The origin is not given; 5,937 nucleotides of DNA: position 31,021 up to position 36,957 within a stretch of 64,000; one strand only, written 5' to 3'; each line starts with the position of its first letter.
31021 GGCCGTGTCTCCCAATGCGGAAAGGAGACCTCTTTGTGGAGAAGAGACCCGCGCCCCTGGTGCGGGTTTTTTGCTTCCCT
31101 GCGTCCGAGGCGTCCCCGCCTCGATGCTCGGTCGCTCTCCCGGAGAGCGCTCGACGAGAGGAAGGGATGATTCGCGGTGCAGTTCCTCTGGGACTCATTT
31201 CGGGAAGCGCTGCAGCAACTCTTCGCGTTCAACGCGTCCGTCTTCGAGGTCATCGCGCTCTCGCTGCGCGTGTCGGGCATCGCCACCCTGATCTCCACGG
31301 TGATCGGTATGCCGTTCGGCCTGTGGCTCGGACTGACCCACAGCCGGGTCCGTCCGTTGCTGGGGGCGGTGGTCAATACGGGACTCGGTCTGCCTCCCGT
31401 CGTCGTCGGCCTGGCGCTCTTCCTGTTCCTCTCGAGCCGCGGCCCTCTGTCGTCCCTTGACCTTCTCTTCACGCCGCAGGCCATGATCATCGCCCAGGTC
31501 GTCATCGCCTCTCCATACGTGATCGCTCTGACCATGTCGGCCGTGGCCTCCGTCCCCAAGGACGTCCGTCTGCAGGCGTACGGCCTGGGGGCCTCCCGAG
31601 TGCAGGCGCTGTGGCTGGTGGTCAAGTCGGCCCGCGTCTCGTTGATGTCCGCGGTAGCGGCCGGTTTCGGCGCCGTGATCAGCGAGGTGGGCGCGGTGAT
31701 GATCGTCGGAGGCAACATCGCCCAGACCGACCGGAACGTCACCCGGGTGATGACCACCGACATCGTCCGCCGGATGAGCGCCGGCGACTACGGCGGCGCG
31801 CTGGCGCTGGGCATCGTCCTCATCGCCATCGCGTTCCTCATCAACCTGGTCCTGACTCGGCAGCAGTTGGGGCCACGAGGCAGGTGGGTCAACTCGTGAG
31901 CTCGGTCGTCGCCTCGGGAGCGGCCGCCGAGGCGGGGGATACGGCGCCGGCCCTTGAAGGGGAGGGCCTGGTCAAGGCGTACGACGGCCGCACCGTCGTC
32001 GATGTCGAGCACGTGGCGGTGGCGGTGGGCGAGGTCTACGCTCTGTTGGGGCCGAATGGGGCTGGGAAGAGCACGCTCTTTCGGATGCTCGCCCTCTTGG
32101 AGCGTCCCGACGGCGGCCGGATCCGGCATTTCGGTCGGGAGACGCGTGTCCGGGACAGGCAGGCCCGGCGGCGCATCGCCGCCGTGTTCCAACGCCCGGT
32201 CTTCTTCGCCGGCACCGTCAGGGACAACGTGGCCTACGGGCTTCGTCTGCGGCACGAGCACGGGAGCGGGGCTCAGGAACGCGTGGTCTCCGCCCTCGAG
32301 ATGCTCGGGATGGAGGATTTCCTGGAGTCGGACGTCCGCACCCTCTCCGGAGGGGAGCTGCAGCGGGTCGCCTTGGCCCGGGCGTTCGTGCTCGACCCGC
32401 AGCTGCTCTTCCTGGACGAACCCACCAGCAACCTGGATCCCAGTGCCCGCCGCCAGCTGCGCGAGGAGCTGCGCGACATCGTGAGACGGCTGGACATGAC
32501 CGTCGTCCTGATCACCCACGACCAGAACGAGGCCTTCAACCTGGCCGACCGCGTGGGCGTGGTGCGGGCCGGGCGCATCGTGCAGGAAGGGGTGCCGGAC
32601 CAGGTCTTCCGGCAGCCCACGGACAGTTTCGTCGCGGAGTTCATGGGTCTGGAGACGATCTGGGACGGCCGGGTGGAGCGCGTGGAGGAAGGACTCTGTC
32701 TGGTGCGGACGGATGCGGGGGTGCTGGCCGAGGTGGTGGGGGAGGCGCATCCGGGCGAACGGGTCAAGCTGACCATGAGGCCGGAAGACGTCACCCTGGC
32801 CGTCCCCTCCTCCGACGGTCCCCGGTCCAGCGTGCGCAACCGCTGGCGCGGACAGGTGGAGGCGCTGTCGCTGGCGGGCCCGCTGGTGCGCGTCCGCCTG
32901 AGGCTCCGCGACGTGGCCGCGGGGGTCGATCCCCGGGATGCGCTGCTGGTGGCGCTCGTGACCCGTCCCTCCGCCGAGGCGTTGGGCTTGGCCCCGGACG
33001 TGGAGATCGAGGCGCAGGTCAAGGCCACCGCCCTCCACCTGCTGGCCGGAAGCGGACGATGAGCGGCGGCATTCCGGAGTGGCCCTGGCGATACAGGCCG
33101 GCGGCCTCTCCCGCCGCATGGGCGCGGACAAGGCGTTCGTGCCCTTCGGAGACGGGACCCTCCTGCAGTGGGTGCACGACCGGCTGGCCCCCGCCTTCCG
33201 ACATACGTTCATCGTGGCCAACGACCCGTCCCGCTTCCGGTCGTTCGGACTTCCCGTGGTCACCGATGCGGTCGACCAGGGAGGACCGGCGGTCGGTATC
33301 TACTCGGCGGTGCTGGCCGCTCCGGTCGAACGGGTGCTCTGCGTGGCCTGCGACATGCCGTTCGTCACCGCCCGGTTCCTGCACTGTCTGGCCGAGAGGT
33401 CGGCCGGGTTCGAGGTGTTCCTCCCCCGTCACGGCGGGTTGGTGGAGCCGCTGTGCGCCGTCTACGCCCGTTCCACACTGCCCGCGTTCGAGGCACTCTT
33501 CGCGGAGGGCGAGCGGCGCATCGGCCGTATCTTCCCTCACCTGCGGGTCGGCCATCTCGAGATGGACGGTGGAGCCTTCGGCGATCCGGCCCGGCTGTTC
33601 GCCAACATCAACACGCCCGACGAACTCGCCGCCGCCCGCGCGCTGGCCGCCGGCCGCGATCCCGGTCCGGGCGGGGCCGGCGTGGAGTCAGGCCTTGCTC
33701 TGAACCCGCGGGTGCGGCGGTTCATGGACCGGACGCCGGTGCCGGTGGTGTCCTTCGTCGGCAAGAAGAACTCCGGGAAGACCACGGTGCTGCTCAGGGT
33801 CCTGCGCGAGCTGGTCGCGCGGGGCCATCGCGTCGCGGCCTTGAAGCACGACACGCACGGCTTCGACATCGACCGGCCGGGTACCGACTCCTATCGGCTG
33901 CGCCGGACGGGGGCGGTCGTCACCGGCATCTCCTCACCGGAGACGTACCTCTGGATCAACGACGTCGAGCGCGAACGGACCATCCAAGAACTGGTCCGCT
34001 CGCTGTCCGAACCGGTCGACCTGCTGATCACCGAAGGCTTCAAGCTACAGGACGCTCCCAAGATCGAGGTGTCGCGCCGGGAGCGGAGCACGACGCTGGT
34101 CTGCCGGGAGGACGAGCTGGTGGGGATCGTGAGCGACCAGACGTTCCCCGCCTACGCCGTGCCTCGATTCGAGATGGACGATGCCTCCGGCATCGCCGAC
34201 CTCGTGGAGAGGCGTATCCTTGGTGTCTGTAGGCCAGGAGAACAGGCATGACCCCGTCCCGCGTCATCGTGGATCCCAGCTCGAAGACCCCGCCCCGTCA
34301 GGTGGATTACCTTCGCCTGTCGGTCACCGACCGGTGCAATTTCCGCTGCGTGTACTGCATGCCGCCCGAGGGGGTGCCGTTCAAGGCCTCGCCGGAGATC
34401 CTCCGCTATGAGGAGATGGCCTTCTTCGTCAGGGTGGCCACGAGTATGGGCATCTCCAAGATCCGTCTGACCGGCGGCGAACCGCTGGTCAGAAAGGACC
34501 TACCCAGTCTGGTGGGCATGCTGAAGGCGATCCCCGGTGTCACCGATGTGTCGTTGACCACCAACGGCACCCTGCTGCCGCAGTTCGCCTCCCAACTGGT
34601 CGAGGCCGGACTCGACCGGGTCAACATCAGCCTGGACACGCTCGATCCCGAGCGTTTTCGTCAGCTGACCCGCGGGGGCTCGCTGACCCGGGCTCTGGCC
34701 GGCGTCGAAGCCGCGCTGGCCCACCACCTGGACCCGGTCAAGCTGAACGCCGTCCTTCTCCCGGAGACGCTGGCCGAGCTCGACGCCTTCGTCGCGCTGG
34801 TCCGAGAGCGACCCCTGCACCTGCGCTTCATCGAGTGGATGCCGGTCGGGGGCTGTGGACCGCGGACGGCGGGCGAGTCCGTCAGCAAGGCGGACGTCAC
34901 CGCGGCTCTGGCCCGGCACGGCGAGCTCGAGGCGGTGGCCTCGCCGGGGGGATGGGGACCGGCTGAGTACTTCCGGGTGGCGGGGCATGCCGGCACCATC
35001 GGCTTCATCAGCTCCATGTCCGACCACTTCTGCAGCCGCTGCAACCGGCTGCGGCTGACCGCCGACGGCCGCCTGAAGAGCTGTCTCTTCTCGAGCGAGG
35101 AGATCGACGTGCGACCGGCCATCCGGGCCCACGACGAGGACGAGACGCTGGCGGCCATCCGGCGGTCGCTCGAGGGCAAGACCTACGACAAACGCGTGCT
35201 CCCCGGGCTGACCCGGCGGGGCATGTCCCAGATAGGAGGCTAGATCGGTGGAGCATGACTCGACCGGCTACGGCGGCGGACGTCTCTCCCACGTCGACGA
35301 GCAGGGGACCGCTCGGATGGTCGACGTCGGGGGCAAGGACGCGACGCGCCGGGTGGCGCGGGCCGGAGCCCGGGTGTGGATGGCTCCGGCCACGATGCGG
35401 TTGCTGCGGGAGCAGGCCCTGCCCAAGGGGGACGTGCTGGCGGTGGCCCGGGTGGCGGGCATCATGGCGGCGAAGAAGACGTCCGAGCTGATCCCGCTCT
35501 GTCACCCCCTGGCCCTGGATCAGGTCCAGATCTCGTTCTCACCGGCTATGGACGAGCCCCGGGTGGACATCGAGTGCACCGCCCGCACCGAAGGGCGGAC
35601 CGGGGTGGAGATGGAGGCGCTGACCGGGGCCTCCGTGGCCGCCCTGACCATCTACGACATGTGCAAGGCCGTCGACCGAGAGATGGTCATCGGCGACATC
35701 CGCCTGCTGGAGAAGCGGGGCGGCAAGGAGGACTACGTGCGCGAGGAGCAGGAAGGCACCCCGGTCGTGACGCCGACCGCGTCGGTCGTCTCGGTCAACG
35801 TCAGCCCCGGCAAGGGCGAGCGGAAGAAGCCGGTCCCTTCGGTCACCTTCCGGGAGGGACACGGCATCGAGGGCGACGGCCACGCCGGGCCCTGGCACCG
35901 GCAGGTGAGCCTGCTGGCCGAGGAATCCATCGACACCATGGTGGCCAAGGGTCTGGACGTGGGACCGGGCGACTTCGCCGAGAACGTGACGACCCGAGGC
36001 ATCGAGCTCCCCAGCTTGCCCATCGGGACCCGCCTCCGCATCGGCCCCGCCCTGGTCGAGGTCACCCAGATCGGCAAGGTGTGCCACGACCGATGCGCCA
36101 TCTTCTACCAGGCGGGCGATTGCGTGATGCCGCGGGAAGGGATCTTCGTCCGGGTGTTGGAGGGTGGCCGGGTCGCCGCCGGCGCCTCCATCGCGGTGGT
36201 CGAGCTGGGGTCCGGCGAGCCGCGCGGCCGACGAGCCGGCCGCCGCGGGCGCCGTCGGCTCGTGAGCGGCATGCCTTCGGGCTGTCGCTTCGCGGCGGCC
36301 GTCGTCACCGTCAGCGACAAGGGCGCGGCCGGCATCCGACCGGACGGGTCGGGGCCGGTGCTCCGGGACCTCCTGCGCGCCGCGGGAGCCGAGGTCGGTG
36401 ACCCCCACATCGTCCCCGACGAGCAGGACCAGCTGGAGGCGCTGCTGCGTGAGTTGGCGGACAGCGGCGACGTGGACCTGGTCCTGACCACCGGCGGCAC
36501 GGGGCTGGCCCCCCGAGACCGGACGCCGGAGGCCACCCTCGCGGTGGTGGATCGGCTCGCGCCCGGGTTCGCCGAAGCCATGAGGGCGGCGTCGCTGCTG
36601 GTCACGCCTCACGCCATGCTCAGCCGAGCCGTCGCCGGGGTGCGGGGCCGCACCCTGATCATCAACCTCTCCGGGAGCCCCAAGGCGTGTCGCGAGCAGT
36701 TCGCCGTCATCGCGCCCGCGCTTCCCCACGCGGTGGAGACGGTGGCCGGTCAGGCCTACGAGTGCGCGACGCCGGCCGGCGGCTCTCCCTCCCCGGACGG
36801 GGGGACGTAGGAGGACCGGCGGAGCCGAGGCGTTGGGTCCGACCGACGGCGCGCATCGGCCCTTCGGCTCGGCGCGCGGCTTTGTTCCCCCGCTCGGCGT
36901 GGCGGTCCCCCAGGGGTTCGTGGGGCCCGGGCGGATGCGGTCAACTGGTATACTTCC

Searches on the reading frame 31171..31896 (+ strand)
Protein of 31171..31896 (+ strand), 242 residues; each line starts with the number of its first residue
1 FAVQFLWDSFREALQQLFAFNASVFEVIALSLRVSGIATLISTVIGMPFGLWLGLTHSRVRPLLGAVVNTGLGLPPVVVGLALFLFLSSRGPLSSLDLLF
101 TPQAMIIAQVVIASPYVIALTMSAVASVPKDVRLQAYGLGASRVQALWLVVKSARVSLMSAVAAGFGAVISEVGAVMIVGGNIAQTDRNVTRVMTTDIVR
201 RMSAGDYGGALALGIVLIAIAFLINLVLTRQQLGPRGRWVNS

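Call 67: search_protein_families(library=ncbifam, proteins=[window:31171-31896:+], max_evalue=0.0001)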
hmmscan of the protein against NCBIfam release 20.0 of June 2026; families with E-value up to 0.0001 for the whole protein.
window:31171-31896:+ (242 aa): 16 families
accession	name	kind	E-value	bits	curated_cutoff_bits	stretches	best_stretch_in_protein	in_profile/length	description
NF038017.1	ABC_perm1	subfamily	2.2e-63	213.6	100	1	31-218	1-184/184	ABC transporter permease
NF041773.1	tung_perm_TupB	equivalog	5.5e-46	157.2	320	1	4-229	2-223/230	tungstate ABC transporter permease TupB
TIGR02141.1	modB_ABC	equivalog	4.6e-28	98.3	182.6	1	29-227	1-201/208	molybdate ABC transporter permease subunit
TIGR01581.1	Mo_ABC_porter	hypoth_equivalog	1.5e-23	83.5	210.3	1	22-226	17-224/225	ABC transporter permease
TIGR00969.1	3a0106s02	subfamily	3e-19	69.5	240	1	4-227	37-265/272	sulfate ABC transporter permease subunit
TIGR02139.1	permease_CysT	equivalog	4.2e-18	65.9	246.1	1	20-232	44-259/265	sulfate ABC transporter permease subunit CysT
NF006939.0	PRK09421.1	equivalog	2.3e-13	50.1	262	1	20-229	4-221/230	molybdate ABC transporter permease subunit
TIGR02140.1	permease_CysW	equivalog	3.4e-13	49.7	329.1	1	5-228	24-251/261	sulfate ABC transporter permease subunit CysW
NF040839.1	tungstate_WtpB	equivalog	6.3e-13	48.9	340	1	21-180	39-204/251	tungstate ABC transporter permease WtpB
TIGR00974.1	3a0107s02c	equivalog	1.1e-11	44.4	193.45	1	4-227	37-262/272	phosphate ABC transporter permease PstA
TIGR02138.1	phosphate_pstC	equivalog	3.8e-11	42.6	196.45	1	23-227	61-287/296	phosphate ABC transporter permease subunit PstC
NF008208.0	PRK10971.1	equivalog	3.9e-11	43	415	1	24-230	56-265/277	sulfate/thiosulfate ABC transporter permease CysT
NF007044.0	PRK09497.1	equivalog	4.1e-09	36.3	348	1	20-170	57-215/285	spermidine/putrescine ABC transporter permease PotB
NF043074.1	MMSYN1_0196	equivalog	5.3e-08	32.5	350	1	16-228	56-259/277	spermidine/putrescine ABC transporter permease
NF008620.0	PRK11602.1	equivalog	5.1e-06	25.9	442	1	21-187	59-232/291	sulfate/thiosulfate ABC transporter permease CysW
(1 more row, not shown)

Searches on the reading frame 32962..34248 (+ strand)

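Call 39: search_protein_families(library=pfam, proteins=[window:32962-34248:+], max_evalue=0.00001)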
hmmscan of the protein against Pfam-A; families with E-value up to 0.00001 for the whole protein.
window:32962-34248:+ (429 aa): 2 families
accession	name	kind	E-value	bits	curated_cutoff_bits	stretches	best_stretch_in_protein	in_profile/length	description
PF03205.20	MobB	-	1.8e-36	125.4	26.6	1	262-392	1-133/133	Molybdopterin guanine dinucleotide synthesis protein B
PF12804.13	NTP_transf_3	-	4.5e-34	118.4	27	1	44-190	3-153/160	MobA-like NTP transferase domain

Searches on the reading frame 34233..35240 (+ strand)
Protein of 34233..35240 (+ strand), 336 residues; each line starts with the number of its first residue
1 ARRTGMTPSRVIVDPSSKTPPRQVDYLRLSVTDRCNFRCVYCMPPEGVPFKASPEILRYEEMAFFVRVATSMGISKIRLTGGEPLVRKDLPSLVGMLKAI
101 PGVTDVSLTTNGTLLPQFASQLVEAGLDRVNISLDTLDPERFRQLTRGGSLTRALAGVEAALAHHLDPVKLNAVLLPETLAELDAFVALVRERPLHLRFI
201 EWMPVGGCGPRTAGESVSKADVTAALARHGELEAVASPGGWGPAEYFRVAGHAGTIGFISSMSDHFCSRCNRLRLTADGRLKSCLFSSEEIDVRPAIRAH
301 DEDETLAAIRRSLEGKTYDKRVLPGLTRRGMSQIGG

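Call 67: search_protein_families(library=ncbifam, proteins=[window:34233-35240:+], max_evalue=0.0001)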
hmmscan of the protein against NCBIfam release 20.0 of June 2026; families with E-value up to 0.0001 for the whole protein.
window:34233-35240:+ (336 aa): 48 families (the best 25 are shown)
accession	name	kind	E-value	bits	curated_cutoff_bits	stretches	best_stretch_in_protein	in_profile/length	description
TIGR02666.1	moaA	equivalog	1e-103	346.9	284.05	1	22-336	7-336/336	GTP 3',8-cyclase MoaA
TIGR02668.1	moaA_archaeal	equivalog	1.7e-69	234.1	325.25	1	22-310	7-292/303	GTP 3',8-cyclase MoaA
NF001199.0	PRK00164.2-1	equivalog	9.1e-64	215.5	231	1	22-309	9-293/308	GTP 3',8-cyclase MoaA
TIGR04347.1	pseudo_SAM_Halo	equivalog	9.3e-19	67.9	525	1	27-196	40-205/390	TIGR04347 family pseudo-SAM/SPASM protein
NF045646.2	rSAM_Se_TrsS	equivalog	6.7e-17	61.1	490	1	29-206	90-267/441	radical SAM (seleno)protein TrsS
TIGR04311.1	rSAM_Geo_metal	subfamily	2.4e-16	59.8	400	1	27-197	5-181/423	radical SAM/SPASM family putative metalloenzyme maturase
TIGR02109.1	PQQ_syn_pqqE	equivalog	2.5e-16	59.6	381.35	1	29-192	11-171/358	pyrroloquinoline quinone biosynthesis protein PqqE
NF050035.1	rSAM_WgK_link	exception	6.8e-16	58.2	650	1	28-164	12-146/367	radical SAM/SPASM peptide maturase WgkB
TIGR04317.1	W_rSAM_matur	equivalog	7.6e-16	58.2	380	1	25-156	4-131/349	tungsten cofactor oxidoreductase radical SAM maturase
NF045702.1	rSAM_GDGT_ether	equivalog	9.1e-16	57.5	450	1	28-142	89-206/486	tetraether lipid synthase Tes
TIGR03962.1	mycofact_rSAM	equivalog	3.8e-15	55.9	265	1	30-206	17-189/339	mycofactocin radical SAM maturase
TIGR04051.1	rSAM_NirJ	equivalog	9.8e-15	54.4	515.45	1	32-226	9-199/354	heme d1 biosynthesis radical SAM protein NirJ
TIGR04545.1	rSAM_ahbD_hemeb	equivalog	1.7e-14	54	500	1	30-223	5-195/339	heme b synthase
NF045574.1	sacti_mat_StsB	exception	2.4e-14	53.1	625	1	24-192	95-258/466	StsB family radical SAM/SPASM domain sactipeptide maturase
TIGR04466.1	rSAM_BlsE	equivalog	8e-14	51.8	400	1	26-186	4-158/327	cytosylglucuronate decarboxylase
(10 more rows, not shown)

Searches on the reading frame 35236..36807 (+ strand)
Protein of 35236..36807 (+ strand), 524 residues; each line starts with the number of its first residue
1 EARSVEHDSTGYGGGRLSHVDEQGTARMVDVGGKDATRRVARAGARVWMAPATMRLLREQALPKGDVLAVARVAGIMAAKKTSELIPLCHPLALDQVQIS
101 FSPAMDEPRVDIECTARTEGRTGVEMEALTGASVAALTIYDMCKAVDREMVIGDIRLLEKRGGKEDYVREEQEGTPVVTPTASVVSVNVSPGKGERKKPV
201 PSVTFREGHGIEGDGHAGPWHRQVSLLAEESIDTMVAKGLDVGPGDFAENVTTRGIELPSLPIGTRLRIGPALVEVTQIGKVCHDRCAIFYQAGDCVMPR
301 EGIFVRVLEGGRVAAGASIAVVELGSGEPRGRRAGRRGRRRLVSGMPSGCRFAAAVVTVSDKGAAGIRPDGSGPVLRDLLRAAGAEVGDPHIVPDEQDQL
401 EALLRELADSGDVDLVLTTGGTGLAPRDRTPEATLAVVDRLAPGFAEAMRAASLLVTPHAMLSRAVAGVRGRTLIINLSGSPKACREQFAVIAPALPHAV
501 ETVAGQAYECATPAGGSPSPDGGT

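Call 39: search_protein_families(library=pfam, proteins=[window:35236-36807:+], max_evalue=0.00001)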
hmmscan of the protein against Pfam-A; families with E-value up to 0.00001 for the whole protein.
window:35236-36807:+ (524 aa): 3 families
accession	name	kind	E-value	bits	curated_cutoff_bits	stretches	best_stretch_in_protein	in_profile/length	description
PF01967.27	MoaC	-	4.2e-58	195.6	27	1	28-163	1-136/136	MoaC family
PF00994.29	MoCF_biosynth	-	4e-32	111.3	26.6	1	355-498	1-144/144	Probable molybdopterin binding domain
PF03473.23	MOSC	-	2.4e-10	40.9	22.7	1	216-319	4-119/120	MOSC domain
